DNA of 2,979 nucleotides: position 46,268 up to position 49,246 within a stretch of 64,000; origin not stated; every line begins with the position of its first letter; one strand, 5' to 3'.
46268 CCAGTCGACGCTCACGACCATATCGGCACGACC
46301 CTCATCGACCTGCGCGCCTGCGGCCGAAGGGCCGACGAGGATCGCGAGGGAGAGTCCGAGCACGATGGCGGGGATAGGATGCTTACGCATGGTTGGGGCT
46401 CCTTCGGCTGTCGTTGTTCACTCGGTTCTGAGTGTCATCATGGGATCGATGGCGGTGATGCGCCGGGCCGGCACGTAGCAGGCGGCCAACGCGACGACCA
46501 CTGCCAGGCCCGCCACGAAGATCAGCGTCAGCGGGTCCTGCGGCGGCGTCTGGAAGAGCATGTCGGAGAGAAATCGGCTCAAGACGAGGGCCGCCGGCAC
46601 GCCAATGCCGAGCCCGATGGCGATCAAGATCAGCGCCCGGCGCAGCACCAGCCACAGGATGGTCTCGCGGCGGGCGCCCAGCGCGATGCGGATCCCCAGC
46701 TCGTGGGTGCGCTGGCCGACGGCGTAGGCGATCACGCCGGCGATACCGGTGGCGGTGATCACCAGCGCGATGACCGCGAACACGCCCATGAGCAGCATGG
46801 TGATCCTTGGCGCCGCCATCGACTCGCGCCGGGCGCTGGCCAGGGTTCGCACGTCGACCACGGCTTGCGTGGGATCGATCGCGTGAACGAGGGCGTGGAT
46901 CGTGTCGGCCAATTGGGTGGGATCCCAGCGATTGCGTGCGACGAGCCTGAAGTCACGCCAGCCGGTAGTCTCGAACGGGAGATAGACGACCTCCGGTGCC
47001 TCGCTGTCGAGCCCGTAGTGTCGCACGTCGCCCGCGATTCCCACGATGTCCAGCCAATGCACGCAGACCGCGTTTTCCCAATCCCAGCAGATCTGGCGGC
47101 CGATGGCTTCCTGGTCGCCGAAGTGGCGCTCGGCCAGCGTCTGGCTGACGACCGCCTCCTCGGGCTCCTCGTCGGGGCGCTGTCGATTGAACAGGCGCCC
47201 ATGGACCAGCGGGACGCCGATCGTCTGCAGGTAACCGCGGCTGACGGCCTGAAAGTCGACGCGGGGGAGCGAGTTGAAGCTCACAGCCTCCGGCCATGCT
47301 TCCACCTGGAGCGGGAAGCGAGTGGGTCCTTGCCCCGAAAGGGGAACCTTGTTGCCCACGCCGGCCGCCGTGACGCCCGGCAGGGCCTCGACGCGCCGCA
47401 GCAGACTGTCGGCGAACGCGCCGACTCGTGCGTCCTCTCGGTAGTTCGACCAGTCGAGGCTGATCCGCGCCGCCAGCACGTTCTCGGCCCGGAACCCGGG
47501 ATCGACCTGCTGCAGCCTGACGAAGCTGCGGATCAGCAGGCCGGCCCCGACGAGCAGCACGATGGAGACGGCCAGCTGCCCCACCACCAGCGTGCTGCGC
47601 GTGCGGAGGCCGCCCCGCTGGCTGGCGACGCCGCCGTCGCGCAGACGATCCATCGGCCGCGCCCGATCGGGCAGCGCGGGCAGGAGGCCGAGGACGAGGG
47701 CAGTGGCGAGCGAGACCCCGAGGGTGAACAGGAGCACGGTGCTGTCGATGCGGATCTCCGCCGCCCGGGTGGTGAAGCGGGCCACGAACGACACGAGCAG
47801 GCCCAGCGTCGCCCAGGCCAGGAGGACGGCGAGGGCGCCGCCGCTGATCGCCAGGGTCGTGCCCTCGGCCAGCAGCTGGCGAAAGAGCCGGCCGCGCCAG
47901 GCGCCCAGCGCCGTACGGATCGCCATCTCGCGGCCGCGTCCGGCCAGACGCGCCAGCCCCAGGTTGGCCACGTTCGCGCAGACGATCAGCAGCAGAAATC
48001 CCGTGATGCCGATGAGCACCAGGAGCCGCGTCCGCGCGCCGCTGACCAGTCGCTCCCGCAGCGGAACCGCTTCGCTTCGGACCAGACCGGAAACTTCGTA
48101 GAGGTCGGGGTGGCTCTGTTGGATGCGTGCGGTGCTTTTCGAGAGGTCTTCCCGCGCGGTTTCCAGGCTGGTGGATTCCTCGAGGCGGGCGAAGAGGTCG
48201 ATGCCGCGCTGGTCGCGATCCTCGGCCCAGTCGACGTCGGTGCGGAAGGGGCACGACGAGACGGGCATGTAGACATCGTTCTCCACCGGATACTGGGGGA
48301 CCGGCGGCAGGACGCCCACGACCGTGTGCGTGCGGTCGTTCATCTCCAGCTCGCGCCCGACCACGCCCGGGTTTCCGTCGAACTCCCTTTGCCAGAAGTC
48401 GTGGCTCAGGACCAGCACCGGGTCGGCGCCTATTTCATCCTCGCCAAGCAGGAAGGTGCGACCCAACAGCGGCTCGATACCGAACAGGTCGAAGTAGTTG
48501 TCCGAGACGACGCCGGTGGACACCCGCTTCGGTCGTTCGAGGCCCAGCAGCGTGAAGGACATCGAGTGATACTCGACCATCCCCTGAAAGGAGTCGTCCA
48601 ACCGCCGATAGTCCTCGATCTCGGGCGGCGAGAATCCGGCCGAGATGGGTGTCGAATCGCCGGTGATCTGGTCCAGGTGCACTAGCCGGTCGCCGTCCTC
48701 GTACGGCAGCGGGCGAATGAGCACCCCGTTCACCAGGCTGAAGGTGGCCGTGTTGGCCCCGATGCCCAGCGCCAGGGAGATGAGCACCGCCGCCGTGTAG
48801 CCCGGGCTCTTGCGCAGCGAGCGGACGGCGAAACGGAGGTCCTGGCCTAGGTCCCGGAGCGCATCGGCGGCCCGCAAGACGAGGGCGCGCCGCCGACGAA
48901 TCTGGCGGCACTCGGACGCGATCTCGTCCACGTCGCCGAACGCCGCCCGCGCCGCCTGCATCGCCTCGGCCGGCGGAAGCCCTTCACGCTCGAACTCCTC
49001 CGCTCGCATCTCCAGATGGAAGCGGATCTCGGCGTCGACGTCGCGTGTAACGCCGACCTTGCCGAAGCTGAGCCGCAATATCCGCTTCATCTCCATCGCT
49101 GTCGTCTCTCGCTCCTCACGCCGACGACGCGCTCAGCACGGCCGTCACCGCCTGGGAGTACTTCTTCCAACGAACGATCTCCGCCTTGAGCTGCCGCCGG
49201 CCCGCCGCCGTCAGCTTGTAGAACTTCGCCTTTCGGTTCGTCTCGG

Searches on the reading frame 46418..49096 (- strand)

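Call 80: search_protein_families(library=pfam, proteins=[window:46418-49096:-], max_evalue=0.0001)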
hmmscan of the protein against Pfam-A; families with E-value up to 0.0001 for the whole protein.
window:46418-49096:- (892 aa): 2 families
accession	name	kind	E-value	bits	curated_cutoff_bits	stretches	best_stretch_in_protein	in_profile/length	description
PF12704.14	MacB_PCD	-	4.5e-35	122.2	27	2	101-319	1-205/207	MacB-like periplasmic core domain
PF02687.27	FtsX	-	7.4e-21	74.9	25.5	2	772-885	2-120/120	FtsX-like permease C-terminal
